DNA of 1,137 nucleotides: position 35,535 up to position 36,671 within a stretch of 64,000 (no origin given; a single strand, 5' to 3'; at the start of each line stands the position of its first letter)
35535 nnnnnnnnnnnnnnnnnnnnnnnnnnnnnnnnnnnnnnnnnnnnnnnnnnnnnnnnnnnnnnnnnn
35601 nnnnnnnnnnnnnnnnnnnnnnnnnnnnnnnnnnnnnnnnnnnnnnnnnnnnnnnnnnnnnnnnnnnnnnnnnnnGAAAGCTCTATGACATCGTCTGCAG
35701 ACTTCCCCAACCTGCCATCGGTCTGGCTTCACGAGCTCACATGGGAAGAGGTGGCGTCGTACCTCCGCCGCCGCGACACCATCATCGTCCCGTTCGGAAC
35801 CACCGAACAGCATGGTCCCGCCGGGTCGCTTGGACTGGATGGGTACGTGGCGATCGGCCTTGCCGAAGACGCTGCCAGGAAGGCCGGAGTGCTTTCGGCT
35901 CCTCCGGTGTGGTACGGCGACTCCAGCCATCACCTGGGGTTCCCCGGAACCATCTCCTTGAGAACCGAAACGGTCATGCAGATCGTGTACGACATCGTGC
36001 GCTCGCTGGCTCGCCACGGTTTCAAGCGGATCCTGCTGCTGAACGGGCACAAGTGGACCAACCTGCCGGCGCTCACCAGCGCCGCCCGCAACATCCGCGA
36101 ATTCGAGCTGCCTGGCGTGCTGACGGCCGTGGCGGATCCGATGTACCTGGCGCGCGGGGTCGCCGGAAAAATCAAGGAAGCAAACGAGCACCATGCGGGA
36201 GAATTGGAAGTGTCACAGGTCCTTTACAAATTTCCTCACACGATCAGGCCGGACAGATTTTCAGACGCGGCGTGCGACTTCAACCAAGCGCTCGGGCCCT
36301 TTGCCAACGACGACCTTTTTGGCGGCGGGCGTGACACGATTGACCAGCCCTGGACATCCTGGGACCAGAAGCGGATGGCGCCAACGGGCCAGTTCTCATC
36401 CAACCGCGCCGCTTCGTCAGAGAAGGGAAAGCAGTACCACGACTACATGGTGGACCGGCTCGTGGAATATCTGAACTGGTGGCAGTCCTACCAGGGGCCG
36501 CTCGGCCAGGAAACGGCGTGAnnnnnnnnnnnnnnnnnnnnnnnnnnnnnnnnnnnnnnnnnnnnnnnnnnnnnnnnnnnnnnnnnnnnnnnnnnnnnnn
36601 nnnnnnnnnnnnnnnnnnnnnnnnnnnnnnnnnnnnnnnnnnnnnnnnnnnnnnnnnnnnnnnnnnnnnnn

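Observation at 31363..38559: Intact seven-gene cluster with an enzyme combination I cannot map to a known pathway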

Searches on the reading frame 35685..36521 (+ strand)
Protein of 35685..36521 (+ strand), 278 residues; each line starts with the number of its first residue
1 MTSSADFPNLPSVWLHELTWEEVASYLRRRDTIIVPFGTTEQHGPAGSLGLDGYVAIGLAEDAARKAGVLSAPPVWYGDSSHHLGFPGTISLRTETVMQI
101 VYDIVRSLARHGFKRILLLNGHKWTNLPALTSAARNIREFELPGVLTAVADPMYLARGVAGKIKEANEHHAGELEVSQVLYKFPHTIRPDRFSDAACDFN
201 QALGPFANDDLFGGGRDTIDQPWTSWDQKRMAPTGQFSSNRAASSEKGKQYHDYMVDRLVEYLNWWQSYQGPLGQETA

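Call 4: search_protein_families(library=pfam, proteins=[window:35685-36521:+], max_evalue=0.01)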
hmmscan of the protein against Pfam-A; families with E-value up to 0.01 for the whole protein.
window:35685-36521:+ (278 aa): 1 family
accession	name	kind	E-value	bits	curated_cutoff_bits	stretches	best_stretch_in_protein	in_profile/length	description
PF02633.19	Creatininase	-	7.3e-61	206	31.3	1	16-262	1-237/238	Creatinine amidohydrolase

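Call 5: search_protein_families(library=ncbifam, proteins=[window:35685-36521:+], max_evalue=0.01)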
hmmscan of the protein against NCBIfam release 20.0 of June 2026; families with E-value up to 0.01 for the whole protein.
window:35685-36521:+ (278 aa): 3 families
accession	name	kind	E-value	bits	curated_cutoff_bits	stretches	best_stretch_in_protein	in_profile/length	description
TIGR04448.1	creatininase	equivalog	4.8e-31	108.3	235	1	17-196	1-193/246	creatininase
NF041098.2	diketo_inos_hlase_IolN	equivalog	2e-29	102.7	245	1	13-196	7-194/307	3-dehydro-scyllo-inosose hydrolase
TIGR03964.1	mycofact_creat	equivalog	1.8e-28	99.7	172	1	16-193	2-163/228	mycofactocin biosynthesis peptidyl-dipeptidase MftE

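Call 8: find_homologous_proteins(query=window:35685-36521:+, max_evalue=1e-20)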
Query window:35685-36521:+ (278 aa): 1599 proteins with E <= 1e-20 among 6372 candidates; the best 120 are listed.
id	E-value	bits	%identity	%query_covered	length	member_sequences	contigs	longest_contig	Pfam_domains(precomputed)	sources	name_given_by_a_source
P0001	2.4e-176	603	93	99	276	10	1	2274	PF02633.20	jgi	jgi:creatinine amidohydrolase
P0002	5.4e-162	556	86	98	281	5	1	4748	PF02633.20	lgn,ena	-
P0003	8.0e-162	555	89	96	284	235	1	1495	PF02633.20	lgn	-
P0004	5.7e-160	549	88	96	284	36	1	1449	PF02633.20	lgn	-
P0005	3.6e-158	543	86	95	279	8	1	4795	PF02633.20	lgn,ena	-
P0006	8.0e-158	542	86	95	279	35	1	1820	PF02633.20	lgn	-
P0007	1.6e-157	541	87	96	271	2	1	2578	PF02633.20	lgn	-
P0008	1.8e-157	541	86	95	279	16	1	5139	PF02633.20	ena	-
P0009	1.9e-157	541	86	95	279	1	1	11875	PF02633.20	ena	-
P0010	2.0e-157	541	86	95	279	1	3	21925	PF02633.20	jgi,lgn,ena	-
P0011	2.0e-157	541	86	95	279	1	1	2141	PF02633.20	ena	-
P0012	6.5e-157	539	86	95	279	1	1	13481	PF02633.20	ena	-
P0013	7.4e-157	539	86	95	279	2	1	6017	PF02633.20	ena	-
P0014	1.4e-156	538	85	96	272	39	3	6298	PF02633.20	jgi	jgi:creatinine amidohydrolase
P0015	1.5e-156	538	86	95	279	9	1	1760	PF02633.20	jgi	jgi:creatinine amidohydrolase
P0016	3.5e-156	537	86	95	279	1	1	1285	PF02633.20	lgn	-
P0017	3.5e-156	537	86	96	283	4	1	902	PF02633.20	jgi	jgi:creatinine amidohydrolase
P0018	8.8e-156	536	86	95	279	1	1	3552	PF02633.20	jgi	jgi:creatinine amidohydrolase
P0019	5.0e-155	533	85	95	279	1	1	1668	PF02633.20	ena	-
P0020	1.5e-154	532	86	96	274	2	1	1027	PF02633.20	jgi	-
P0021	1.6e-154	532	83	99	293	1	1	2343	PF02633.20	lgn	-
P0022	1.7e-152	525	83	96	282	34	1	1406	PF02633.20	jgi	jgi:creatinine amidohydrolase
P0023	9.2e-152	522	85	94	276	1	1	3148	PF02633.20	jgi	jgi:creatinine amidohydrolase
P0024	1.3e-151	522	84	96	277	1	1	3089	PF02633.20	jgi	jgi:creatinine amidohydrolase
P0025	2.2e-151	521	83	96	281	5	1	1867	PF02633.20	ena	-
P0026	5.1e-151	520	82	96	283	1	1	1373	PF02633.20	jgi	jgi:creatinine amidohydrolase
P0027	1.8e-150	518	83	96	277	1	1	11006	PF02633.20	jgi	jgi:creatinine amidohydrolase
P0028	4.7e-149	514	84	95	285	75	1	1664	PF02633.20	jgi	-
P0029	5.9e-148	510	80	97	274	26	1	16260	PF02633.20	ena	-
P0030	8.6e-147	506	84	94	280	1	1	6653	PF02633.20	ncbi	-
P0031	1.8e-146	505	81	95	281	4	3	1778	PF02633.20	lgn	-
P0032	2.4e-145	501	77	97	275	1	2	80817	PF02633.20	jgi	jgi:creatinine amidohydrolase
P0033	3.2e-145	501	82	94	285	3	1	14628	PF02633.20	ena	-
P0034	3.7e-145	501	80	95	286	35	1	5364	PF02633.20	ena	-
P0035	2.8e-144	498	79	96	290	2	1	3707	PF02633.20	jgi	jgi:creatinine amidohydrolase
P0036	1.5e-143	496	82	93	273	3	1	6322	PF02633.20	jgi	jgi:creatinine amidohydrolase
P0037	4.1e-143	494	76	97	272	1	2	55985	PF02633.20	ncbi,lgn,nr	ncbi:MAG: creatininase family protein [Acidobacteria bacterium]|nr:creatininase family protein [Acid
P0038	4.4e-143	494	77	97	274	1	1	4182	PF02633.20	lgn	-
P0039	2.1e-142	492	78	97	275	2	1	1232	PF02633.20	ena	-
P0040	2.2e-142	492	77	96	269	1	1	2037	PF02633.20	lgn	-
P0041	2.8e-142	491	80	93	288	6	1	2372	PF02633.20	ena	-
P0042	3.4e-142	491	81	94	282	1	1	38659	PF02633.20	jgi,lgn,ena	-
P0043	6.0e-142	490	79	95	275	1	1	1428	PF02633.20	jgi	jgi:creatinine amidohydrolase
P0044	3.3e-141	488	80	93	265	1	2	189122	PF02633.20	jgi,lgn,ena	-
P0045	3.7e-141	488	78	96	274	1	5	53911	PF02633.20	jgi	jgi:creatinine amidohydrolase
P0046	5.0e-141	487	77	96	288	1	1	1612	PF02633.20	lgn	-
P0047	7.3e-141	487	80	95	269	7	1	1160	PF02633.20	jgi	jgi:creatinine amidohydrolase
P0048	1.7e-140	485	77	96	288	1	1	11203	PF02633.20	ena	-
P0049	5.4e-140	484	76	96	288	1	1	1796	PF02633.20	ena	-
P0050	8.5e-139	480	77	95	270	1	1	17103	PF02633.20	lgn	-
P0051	3.3e-138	478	76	95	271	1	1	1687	PF02633.20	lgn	-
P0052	1.1e-137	476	76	95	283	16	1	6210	PF02633.20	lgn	-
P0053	3.7e-137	475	76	95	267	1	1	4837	PF02633.20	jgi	jgi:creatinine amidohydrolase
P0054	9.5e-137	473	75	95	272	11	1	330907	PF02633.20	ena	-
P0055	2.8e-136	472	73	96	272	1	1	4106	PF02633.20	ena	-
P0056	4.9e-136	471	76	95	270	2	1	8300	PF02633.20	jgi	jgi:creatinine amidohydrolase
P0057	1.0e-134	466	75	96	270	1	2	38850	PF02633.20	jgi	jgi:creatinine amidohydrolase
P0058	1.3e-134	466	72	95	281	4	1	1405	PF02633.20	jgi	jgi:creatinine amidohydrolase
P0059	6.1e-134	464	73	95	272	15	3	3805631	PF02633.20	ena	-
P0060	1.8e-133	462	73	96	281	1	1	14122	PF02633.20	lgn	-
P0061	9.4e-133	460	81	86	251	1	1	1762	PF02633.20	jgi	jgi:creatinine amidohydrolase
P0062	6.7e-132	457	73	95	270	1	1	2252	PF02633.20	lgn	-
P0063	1.6e-130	453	72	96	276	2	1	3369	PF02633.20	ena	-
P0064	3.9e-129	448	71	96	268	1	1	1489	PF02633.20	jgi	jgi:creatinine amidohydrolase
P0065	4.7e-129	448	70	96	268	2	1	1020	PF02633.20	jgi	jgi:creatinine amidohydrolase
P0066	2.5e-124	432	67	96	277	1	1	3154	PF02633.20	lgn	-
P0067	3.1e-123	429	68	95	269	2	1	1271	PF02633.20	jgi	-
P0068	7.0e-122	424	66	96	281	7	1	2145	PF02633.20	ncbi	-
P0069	6.5e-119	415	63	96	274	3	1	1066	PF02633.20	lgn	-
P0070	5.7e-117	408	89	73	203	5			PF02633.20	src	-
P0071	3.8e-115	402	65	95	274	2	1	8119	PF02633.20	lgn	-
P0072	2.4e-111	390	62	97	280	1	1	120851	PF02633.20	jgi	jgi:creatinine amidohydrolase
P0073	1.1e-110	388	87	69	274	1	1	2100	PF02633.20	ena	-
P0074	4.1e-110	386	62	96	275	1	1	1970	PF02633.20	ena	-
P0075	8.9e-109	381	61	97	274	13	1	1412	PF02633.20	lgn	-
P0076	9.3e-109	381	59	96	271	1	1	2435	PF02633.20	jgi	jgi:creatinine amidohydrolase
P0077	1.0e-108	381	61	96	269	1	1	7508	PF02633.20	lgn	-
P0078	1.2e-108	381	60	95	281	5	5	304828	PF02633.20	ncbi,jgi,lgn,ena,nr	ncbi:MAG TPA: creatininase family protein [Chloroflexota bacterium]|nr:creatininase family protein [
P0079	4.6e-108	379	59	97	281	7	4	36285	PF02633.20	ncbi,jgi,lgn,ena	-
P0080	5.7e-108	379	63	95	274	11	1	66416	PF02633.20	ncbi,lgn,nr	ncbi:MAG: creatininase family protein [Bacillota bacterium]|nr:creatininase family protein [Bacillot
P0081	6.8e-108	378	60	96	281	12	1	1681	PF02633.20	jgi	jgi:creatinine amidohydrolase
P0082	1.0e-107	378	60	97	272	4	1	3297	PF02633.20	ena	-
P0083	1.3e-107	378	60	96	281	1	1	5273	PF02633.20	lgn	-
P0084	1.7e-107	377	59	96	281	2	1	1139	PF02633.20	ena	-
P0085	1.9e-107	377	62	96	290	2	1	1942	PF02633.20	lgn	-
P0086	2.2e-107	377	61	97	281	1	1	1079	PF02633.20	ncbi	-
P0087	3.5e-107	376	60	95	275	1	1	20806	PF02633.20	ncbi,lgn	-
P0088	4.9e-107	376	58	96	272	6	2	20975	PF02633.20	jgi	jgi:creatinine amidohydrolase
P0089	6.2e-107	375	59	98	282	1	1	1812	PF02633.20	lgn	-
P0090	6.4e-107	375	60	95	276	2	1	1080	PF02633.20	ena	-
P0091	1.2e-106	374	58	96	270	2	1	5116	PF02633.20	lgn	-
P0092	1.6e-106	374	58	96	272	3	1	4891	PF02633.20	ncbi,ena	-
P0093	1.7e-106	374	60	96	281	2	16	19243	PF02633.20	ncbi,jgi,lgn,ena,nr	ncbi:MAG TPA: creatininase family protein [Candidatus Dormibacteraeota bacterium]|nr:creatininase fa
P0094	1.9e-106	374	59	97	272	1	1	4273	PF02633.20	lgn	-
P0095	1.9e-106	374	58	96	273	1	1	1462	PF02633.20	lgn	-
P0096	1.9e-106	374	61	96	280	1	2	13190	PF02633.20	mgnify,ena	mgnify:CR=1 FL=1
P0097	2.2e-106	374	61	96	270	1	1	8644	PF02633.20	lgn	-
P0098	3.7e-106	373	59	95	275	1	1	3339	PF02633.20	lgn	-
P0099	4.0e-106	373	60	95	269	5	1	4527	PF02633.20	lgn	-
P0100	4.3e-106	373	59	96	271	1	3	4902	PF02633.20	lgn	-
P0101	8.6e-106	372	60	95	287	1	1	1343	PF02633.20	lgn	-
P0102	8.9e-106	372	59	99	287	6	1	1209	PF02633.20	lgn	-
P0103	1.1e-105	371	56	96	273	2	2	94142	PF02633.20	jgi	-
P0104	1.1e-105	371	60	95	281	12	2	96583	PF02633.20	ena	-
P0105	1.2e-105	371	57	99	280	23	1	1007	PF02633.20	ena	-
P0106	1.4e-105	371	58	96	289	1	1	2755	PF02633.20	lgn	-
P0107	1.4e-105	371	60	96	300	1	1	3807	PF02633.20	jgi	jgi:creatinine amidohydrolase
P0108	1.5e-105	371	58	95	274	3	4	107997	PF02633.20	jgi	jgi:creatinine amidohydrolase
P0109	1.8e-105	371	59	97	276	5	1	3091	PF02633.20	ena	-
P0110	1.8e-105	371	60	95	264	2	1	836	PF02633.20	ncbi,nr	ncbi:MAG: creatininase family protein, partial [Moorella sp. (in: Bacteria)]|nr:creatininase family 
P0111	2.4e-105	370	59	96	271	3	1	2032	PF02633.20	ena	-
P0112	2.6e-105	370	59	96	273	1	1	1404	PF02633.20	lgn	-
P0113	3.6e-105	370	59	96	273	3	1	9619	PF02633.20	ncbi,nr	ncbi:MAG: creatininase family protein [Chloroflexota bacterium]|nr:creatininase family protein [Chlo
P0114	3.6e-105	370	59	96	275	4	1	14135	PF02633.20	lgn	-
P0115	4.6e-105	369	58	97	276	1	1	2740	PF02633.20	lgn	-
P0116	5.7e-105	369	59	97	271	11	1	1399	PF02633.20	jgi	-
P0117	6.0e-105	369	55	96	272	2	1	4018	PF02633.20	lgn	-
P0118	7.1e-105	369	59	96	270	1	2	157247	PF02633.20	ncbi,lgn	-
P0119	8.3e-105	368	59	95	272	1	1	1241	PF02633.20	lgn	-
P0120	8.9e-105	368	59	96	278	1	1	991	PF02633.20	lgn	-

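Call 9: find_encoding_contigs(protein=P0044, flank=10000, max_places=2)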
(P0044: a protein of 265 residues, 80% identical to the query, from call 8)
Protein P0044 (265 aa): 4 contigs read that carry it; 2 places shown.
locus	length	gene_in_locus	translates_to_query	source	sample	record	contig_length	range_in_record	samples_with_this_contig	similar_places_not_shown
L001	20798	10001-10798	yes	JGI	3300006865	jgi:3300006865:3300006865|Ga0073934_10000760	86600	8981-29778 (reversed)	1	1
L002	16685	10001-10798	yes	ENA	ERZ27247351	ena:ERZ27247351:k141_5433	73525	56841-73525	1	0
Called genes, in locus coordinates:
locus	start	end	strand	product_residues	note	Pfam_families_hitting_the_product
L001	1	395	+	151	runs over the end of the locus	PF06240:COXG, PF10604:Polyketide_cyc2, PF03364:Polyketide_cyc (weak)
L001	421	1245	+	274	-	-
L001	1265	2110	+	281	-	-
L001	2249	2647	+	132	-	PF19649:DUF6152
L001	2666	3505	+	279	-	-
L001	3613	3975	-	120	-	PF13442:Cytochrome_CBB3, PF00034:Cytochrom_C (weak)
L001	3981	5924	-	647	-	PF10518:TAT_signal (weak), PF02776:TPP_enzyme_N, PF00205:TPP_enzyme_M, PF02775:TPP_enzyme_C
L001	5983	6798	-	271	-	PF00561:Abhydrolase_1, PF12146:Hydrolase_4, PF12697:Abhydrolase_6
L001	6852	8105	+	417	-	PF01494:FAD_binding_3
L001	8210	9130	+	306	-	PF09084:NMT1 (weak), PF13379:NMT1_2 (faint)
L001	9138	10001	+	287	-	-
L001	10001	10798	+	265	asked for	PF02633:Creatininase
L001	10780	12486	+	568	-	PF00890:FAD_binding_2, PF03486:HI0933_like (faint), PF07992:Pyr_redox_2 (faint), PF12831:FAD_oxidored, PF02910:Succ_DH_flav_C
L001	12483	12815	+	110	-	PF13085:Fer2_3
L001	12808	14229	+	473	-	PF20695:UbiD_N, PF01977:UbiD, PF20696:UbiD_C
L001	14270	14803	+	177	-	PF04542:Sigma70_r2, PF08281:Sigma70_r4_2, PF04545:Sigma70_r4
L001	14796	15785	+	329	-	PF00903:Glyoxalase (weak), PF18029:Glyoxalase_6 (weak), PF22650:At5g48480-like_C (faint), PF00903:Glyoxalase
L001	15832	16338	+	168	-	PF00583:Acetyltransf_1, PF13673:Acetyltransf_10, PF13508:Acetyltransf_7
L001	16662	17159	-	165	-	PF00111:Fer2 (weak), PF01799:Fer2_2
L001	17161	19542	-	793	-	PF01315:Ald_Xan_dh_C, PF02738:MoCoBD_1, PF20256:MoCoBD_2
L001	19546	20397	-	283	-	PF00941:FAD_binding_5, PF03450:CO_deh_flav_C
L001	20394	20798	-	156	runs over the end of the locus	PF10604:Polyketide_cyc2, PF06240:COXG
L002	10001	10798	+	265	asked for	PF02633:Creatininase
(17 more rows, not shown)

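Call 10: find_encoding_contigs(protein=P0037, flank=10000, max_places=2)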
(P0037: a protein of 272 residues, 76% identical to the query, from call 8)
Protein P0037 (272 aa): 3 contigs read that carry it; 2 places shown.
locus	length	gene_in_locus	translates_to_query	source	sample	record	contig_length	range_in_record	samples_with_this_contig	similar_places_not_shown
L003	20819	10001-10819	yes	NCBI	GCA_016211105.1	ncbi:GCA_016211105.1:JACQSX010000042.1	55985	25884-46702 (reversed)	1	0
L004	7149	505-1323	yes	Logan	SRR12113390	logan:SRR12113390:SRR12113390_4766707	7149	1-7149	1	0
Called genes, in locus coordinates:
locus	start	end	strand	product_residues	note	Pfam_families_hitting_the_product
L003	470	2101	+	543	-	-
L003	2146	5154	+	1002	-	-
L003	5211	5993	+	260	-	-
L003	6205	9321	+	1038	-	PF13620:CarboxypepD_reg, PF13715:CarbopepD_reg_2, PF07715:Plug (faint), PF25183:OMP_b-brl_4, PF00593:TonB_dep_Rec_b-barrel (weak)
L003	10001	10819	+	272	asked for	PF02633:Creatininase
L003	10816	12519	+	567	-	PF00890:FAD_binding_2, PF01266:DAO (faint), PF03486:HI0933_like (faint), PF07992:Pyr_redox_2 (weak), PF12831:FAD_oxidored, PF02910:Succ_DH_flav_C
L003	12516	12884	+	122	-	PF13085:Fer2_3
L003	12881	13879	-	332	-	PF04909:Amidohydro_2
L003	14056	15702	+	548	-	PF20695:UbiD_N (faint), PF01977:UbiD, PF20696:UbiD_C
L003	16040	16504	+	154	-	PF00111:Fer2 (weak), PF01799:Fer2_2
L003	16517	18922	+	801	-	PF01315:Ald_Xan_dh_C, PF02738:MoCoBD_1, PF20256:MoCoBD_2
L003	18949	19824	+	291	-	PF00941:FAD_binding_5, PF03450:CO_deh_flav_C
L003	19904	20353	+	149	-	PF07883:Cupin_2 (weak)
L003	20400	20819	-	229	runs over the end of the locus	PF02732:ERCC4, PF12826:HHH_2 (weak), PF14520:HHH_5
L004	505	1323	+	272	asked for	PF02633:Creatininase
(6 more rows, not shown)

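Call 11: find_encoding_contigs(protein=P0078, flank=10000, max_places=2)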
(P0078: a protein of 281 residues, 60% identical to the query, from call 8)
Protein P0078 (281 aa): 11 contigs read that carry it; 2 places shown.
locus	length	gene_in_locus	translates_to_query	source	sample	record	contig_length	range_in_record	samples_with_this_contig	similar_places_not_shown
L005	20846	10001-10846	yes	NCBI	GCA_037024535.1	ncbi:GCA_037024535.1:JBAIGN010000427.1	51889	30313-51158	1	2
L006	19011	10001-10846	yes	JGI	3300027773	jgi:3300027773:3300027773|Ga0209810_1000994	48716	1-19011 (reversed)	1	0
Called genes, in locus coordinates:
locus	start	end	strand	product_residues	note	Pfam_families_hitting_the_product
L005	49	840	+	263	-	PF00111:Fer2 (weak), PF01799:Fer2_2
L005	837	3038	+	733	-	PF01315:Ald_Xan_dh_C, PF02738:MoCoBD_1, PF20256:MoCoBD_2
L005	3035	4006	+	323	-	PF00941:FAD_binding_5, PF03450:CO_deh_flav_C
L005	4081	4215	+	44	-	-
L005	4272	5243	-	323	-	PF00140:Sigma70_r1_2, PF04542:Sigma70_r2, PF04539:Sigma70_r3, PF04545:Sigma70_r4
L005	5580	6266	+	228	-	PF01144:CoA_trans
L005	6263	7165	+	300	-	PF04909:Amidohydro_2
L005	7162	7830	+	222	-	PF01144:CoA_trans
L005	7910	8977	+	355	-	PF14269:Arylsulfotran_2, PF05935:Arylsulfotrans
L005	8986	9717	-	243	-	PF01177:Asp_Glu_race (weak), PF17645:Amdase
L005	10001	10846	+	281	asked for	PF02633:Creatininase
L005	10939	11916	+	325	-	PF09084:NMT1 (faint)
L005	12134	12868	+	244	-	PF00596:Aldolase_II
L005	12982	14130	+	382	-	PF01547:SBP_bac_1, PF13531:SBP_bac_11, PF13416:SBP_bac_8, PF13343:SBP_bac_6 (weak)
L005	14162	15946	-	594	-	PF20446:ABC_N, PF09818:ABC_ATPase, PF21117:MRB1590_C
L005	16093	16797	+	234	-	PF04542:Sigma70_r2 (weak)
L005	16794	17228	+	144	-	-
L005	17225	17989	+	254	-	PF06114:Peptidase_M78 (faint)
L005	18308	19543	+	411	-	-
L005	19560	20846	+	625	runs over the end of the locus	PF01935:DUF87, PF05872:HerA_C (faint), PF10412:TrwB_AAD_bind (weak), PF13401:AAA_22 (faint)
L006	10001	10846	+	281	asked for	PF02633:Creatininase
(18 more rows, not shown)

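Call 12: find_encoding_contigs(protein=P0080, flank=10000, max_places=2)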
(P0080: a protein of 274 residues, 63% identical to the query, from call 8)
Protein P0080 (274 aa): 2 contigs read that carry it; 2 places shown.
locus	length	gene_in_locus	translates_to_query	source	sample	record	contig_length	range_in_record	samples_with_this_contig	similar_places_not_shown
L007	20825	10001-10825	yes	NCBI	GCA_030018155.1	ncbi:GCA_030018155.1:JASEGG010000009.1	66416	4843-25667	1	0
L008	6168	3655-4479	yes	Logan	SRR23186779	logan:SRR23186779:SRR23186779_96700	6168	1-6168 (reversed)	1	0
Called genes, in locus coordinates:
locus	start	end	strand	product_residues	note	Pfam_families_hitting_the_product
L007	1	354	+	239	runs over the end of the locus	PF00677:Lum_binding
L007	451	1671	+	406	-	PF00926:DHBP_synthase, PF00925:GTP_cyclohydro2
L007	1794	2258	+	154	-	PF00885:DMRL_synthase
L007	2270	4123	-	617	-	PF01590:GAF (weak), PF08448:PAS_4 (faint), PF13185:GAF_2, PF00989:PAS, PF00158:Sigma54_activat, PF14532:Sigma54_activ_2, PF07728:AAA_5 (weak), PF25601:AAA_lid_14, +1 more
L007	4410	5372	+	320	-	PF00291:PALP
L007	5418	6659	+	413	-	PF00464:SHMT, PF00266:Aminotran_5 (weak), PF00155:Aminotran_1_2, PF01212:Beta_elim_lyase (weak)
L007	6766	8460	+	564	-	PF00890:FAD_binding_2, PF01266:DAO (weak), PF01494:FAD_binding_3 (faint), PF03486:HI0933_like (faint), PF07992:Pyr_redox_2 (faint), PF02910:Succ_DH_flav_C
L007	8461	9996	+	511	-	PF13085:Fer2_3, PF13183:Fer4_8, PF13534:Fer4_17 (weak), PF02754:CCG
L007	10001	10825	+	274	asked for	PF02633:Creatininase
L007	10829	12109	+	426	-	PF02133:Transp_cyt_pur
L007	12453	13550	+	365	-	PF05343:Peptidase_M42, PF01546:Peptidase_M20, PF04389:Peptidase_M28 (weak)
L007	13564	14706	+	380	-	PF01321:Creatinase_N, PF00557:Peptidase_M24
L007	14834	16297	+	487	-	PF00496:SBP_bac_5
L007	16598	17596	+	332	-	PF19300:BPD_transp_1_N, PF00528:BPD_transp_1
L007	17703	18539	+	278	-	PF12911:OppC_N, PF00528:BPD_transp_1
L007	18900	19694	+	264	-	PF02633:Creatininase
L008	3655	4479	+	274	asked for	PF02633:Creatininase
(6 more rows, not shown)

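Call 16: search_solved_structures(query=window:35685-36521:+, max_evalue=0.001)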
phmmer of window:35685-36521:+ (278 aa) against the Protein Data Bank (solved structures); distinct sequences matched with E-value up to 0.001: 8.
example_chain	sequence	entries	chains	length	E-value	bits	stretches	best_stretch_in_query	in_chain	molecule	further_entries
3no4_A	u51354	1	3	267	1.3e-27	100.2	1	13-133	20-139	creatinine amidohydrolase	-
1q3k_A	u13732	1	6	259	3e-17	66.2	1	12-145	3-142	creatininase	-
3a6j_A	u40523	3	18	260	3.1e-17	66.2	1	12-145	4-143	Creatinine amidohydrolase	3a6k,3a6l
3a6h_A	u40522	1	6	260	3.2e-17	66.1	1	12-145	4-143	Creatinine amidohydrolase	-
3a6e_A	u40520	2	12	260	3.6e-17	66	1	12-145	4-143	Creatinine amidohydrolase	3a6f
3a6g_A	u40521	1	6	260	3.6e-17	65.9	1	12-145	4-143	Creatinine amidohydrolase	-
1j2t_A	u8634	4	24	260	4e-17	65.8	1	12-145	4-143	creatinine amidohydrolase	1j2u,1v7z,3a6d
3lub_A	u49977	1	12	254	1.3e-11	47.7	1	29-260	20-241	Putative creatinine amidohydrolase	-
